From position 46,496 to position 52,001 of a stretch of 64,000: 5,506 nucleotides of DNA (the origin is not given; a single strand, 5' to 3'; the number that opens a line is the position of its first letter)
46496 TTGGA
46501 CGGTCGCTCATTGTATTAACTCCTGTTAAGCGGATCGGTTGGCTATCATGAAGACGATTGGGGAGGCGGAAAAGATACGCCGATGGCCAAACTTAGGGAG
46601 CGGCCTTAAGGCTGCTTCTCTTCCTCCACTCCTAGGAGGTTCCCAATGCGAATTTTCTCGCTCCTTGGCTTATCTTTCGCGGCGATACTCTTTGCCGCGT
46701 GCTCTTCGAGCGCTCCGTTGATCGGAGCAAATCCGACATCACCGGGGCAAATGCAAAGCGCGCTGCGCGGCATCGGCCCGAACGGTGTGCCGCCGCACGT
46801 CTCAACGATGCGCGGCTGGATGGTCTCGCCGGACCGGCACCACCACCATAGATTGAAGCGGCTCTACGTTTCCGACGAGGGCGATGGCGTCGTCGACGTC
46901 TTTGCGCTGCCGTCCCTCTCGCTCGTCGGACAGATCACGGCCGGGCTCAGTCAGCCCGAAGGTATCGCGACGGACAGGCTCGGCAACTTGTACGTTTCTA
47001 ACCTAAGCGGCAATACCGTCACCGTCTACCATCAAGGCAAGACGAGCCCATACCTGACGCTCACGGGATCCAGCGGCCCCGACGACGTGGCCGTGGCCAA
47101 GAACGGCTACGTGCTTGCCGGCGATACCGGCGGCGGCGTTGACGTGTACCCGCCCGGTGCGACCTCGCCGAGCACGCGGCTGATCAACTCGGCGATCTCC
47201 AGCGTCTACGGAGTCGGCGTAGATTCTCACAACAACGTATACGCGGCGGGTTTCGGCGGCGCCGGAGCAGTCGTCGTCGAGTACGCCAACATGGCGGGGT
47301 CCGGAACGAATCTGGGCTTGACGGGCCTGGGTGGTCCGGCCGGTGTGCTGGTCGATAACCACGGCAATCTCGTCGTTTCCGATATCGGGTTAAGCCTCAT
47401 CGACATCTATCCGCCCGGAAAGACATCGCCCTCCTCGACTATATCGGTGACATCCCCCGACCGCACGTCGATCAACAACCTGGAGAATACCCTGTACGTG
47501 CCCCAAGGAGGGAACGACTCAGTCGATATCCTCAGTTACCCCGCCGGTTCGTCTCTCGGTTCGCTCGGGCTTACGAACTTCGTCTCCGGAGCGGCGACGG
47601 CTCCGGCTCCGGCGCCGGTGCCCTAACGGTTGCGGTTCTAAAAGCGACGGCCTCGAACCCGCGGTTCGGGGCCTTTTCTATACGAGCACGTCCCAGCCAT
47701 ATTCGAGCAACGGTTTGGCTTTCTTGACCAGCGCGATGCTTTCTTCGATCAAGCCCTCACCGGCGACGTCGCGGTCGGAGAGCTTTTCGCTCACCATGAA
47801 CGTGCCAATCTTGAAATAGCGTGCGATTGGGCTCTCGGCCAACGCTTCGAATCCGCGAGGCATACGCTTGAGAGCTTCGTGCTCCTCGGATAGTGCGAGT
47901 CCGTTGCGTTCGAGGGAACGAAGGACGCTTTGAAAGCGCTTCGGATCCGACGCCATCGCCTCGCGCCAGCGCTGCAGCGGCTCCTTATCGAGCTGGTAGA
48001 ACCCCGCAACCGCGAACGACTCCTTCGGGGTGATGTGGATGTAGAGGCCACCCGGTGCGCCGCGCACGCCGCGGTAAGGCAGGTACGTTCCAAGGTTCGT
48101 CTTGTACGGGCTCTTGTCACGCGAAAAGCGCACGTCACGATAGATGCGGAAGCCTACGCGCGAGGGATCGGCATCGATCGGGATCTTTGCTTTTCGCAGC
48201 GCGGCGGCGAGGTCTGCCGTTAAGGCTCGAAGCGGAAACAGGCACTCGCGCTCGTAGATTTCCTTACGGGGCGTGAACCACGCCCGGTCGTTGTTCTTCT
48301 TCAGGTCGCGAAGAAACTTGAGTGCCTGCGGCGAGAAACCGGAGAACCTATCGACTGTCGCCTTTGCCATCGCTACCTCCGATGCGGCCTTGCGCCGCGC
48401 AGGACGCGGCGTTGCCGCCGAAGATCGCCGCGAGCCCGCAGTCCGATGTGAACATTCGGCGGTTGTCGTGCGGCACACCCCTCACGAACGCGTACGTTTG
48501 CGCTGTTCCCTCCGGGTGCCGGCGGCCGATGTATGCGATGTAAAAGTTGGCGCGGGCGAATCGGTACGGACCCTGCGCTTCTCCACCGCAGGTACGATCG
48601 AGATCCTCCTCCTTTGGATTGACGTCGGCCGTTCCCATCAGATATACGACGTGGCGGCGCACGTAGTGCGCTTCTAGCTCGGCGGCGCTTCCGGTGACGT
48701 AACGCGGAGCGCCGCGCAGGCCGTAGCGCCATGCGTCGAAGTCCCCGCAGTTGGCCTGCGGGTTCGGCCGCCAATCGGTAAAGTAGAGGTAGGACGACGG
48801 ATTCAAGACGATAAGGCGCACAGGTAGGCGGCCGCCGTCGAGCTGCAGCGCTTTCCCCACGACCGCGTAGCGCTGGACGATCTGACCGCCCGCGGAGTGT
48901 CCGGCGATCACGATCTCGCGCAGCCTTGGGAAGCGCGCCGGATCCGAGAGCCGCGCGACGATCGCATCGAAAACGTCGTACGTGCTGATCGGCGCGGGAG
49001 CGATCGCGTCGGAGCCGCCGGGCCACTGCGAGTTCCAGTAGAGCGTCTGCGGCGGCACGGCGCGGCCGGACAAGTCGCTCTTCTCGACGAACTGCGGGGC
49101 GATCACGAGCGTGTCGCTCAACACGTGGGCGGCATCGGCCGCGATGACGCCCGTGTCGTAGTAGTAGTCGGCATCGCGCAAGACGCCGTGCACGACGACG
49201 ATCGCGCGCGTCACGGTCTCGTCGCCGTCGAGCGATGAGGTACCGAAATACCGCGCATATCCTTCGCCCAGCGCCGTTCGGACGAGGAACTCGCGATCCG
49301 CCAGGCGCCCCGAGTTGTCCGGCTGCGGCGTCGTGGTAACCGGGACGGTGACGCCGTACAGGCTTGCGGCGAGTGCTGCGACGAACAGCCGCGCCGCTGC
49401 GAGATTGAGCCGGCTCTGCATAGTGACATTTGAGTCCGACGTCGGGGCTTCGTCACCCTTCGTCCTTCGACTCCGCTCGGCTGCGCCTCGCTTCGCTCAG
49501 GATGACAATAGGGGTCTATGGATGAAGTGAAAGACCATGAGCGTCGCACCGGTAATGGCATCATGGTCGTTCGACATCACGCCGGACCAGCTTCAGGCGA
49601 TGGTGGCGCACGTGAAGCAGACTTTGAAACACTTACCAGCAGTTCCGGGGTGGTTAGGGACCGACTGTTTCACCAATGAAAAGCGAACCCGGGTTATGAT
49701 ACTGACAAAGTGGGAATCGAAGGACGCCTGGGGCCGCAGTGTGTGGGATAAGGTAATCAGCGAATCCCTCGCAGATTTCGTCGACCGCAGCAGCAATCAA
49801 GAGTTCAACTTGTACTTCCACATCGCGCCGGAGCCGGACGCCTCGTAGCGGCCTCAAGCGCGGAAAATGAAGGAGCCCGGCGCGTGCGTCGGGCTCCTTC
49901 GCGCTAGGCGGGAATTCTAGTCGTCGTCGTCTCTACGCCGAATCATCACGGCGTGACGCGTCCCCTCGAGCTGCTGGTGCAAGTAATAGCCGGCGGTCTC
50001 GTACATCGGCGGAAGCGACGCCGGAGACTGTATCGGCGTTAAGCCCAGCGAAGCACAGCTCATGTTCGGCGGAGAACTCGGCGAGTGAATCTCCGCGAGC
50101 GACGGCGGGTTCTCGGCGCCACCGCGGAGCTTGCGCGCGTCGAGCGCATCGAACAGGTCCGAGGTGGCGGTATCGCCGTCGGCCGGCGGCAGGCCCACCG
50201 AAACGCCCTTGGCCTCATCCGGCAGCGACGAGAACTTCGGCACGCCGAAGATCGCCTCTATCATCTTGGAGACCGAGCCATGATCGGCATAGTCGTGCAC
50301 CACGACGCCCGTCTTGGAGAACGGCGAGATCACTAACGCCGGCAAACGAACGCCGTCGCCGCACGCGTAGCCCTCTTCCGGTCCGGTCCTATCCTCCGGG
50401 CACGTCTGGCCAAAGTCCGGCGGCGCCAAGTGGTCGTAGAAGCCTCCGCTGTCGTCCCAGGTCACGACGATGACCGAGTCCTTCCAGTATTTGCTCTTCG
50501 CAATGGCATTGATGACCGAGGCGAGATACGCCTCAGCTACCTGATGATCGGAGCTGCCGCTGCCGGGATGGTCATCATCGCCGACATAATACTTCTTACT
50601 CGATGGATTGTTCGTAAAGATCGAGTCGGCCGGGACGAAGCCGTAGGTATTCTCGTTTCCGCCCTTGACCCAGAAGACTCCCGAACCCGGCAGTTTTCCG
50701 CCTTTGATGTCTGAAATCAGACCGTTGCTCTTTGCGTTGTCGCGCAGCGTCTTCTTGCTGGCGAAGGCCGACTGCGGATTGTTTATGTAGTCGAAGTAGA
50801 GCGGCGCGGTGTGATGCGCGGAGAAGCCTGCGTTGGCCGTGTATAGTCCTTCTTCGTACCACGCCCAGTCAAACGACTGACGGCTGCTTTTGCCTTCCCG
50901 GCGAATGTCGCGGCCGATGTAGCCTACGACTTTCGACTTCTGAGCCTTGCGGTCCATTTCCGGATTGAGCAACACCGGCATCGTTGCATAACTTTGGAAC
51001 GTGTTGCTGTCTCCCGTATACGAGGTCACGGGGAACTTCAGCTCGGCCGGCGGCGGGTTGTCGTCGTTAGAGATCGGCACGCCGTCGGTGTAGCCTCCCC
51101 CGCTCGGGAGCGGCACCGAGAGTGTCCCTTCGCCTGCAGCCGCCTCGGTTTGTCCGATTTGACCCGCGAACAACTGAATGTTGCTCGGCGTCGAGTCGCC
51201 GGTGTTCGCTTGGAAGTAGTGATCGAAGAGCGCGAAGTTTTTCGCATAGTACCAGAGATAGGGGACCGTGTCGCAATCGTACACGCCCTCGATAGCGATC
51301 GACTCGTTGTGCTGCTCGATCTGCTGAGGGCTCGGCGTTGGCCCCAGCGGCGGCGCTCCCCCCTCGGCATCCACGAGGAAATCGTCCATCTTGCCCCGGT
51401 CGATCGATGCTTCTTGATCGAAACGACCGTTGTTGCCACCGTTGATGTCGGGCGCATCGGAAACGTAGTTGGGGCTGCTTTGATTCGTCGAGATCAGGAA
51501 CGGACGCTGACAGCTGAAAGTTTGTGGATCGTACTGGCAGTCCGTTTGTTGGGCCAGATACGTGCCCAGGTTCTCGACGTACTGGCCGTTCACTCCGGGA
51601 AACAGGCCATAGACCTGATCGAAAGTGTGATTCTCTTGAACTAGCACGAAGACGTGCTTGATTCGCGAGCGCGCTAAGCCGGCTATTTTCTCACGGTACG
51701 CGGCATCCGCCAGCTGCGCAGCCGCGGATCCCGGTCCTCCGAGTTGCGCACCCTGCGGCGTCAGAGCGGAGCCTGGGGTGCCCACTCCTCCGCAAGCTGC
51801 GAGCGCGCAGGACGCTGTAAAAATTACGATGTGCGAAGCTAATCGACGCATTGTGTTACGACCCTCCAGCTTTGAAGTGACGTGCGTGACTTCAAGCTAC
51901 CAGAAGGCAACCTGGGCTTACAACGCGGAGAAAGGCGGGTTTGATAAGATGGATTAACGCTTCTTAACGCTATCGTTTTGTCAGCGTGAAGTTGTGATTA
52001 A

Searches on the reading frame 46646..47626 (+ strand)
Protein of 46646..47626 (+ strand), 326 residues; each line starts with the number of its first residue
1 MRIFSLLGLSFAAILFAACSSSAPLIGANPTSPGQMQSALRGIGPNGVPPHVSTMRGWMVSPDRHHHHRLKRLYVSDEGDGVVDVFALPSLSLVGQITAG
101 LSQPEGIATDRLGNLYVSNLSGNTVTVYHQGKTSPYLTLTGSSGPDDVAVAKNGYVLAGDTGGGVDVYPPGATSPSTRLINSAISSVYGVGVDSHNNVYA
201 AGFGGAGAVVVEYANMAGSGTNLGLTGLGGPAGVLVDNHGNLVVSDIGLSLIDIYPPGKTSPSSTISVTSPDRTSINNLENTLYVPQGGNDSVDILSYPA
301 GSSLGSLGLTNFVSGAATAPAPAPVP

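Call 26: search_protein_families(library=pfam, proteins=[window:46646-47626:+], max_evalue=0.01)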
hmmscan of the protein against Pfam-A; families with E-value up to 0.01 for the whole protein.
window:46646-47626:+ (326 aa): 3 families
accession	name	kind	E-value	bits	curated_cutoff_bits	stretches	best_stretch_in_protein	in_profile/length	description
PF06739.17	SBBP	-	6e-08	33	20.5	1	102-117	13-28/38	Beta-propeller repeat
PF20067.5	SSL_N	-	1.4e-06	28.5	18.9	0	100-123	19-42/46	Strictosidine synthase-like, N-terminal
PF10282.15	Lactonase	-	0.0095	15.6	21.7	0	71-143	256-333/344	Lactonase, 7-bladed beta-propeller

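Call 42: search_protein_families(library=ncbifam, proteins=[window:46646-47626:+], max_evalue=0.001)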
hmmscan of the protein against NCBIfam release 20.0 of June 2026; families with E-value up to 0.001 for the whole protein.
window:46646-47626:+ (326 aa): 2 families
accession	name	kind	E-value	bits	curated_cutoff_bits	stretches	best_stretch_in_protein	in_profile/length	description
NF035926.1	scyF_NHL_VPEP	equivalog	0.00037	19.7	350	0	103-145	153-193/376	scytonemin biosynthesis PEP-CTERM protein ScyF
NF053768.1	CIS12_fam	equivalog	0.00063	18.5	860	1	71-161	98-188/715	CIS12 family contractile injection system protein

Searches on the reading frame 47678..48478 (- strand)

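Call 42: search_protein_families(library=ncbifam, proteins=[window:47678-48478:-], max_evalue=0.001)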
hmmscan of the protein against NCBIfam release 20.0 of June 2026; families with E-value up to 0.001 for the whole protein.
window:47678-48478:- (266 aa): 1 family
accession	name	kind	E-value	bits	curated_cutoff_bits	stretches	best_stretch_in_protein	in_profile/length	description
TIGR02453.1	TIGR02453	subfamily_domain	4.7e-53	180.1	105.4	1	48-262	1-214/218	TIGR02453 family protein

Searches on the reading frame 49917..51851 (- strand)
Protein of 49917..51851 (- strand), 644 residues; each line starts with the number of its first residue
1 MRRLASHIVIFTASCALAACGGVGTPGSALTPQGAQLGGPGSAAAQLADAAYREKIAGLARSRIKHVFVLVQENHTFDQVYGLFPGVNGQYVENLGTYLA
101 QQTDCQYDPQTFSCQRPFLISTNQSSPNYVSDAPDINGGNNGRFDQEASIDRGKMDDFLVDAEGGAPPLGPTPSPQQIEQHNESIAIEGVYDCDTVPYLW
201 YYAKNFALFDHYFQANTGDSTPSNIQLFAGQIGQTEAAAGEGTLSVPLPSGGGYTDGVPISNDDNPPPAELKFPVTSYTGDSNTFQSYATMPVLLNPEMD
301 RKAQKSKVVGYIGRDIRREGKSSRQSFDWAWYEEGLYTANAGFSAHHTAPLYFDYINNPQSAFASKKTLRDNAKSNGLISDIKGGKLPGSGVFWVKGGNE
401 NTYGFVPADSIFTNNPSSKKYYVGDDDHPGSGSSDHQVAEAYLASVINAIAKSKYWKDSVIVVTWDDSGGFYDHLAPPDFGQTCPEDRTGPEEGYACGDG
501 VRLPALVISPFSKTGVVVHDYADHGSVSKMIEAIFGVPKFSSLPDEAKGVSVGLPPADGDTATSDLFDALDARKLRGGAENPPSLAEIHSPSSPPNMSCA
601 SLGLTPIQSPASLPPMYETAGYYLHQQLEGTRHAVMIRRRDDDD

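Call 42: search_protein_families(library=ncbifam, proteins=[window:49917-51851:-], max_evalue=0.001)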
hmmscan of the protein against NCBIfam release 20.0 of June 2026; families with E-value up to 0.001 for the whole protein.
window:49917-51851:- (644 aa): 2 families
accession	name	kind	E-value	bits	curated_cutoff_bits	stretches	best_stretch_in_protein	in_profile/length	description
TIGR03397.1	acid_phos_Burk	subfamily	2.2e-29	103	362.75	1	431-551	360-466/483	acid phosphatase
TIGR03396.1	PC_PLC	equivalog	2.6e-27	95.5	580.25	2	427-538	299-426/688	phosphocholine-specific phospholipase C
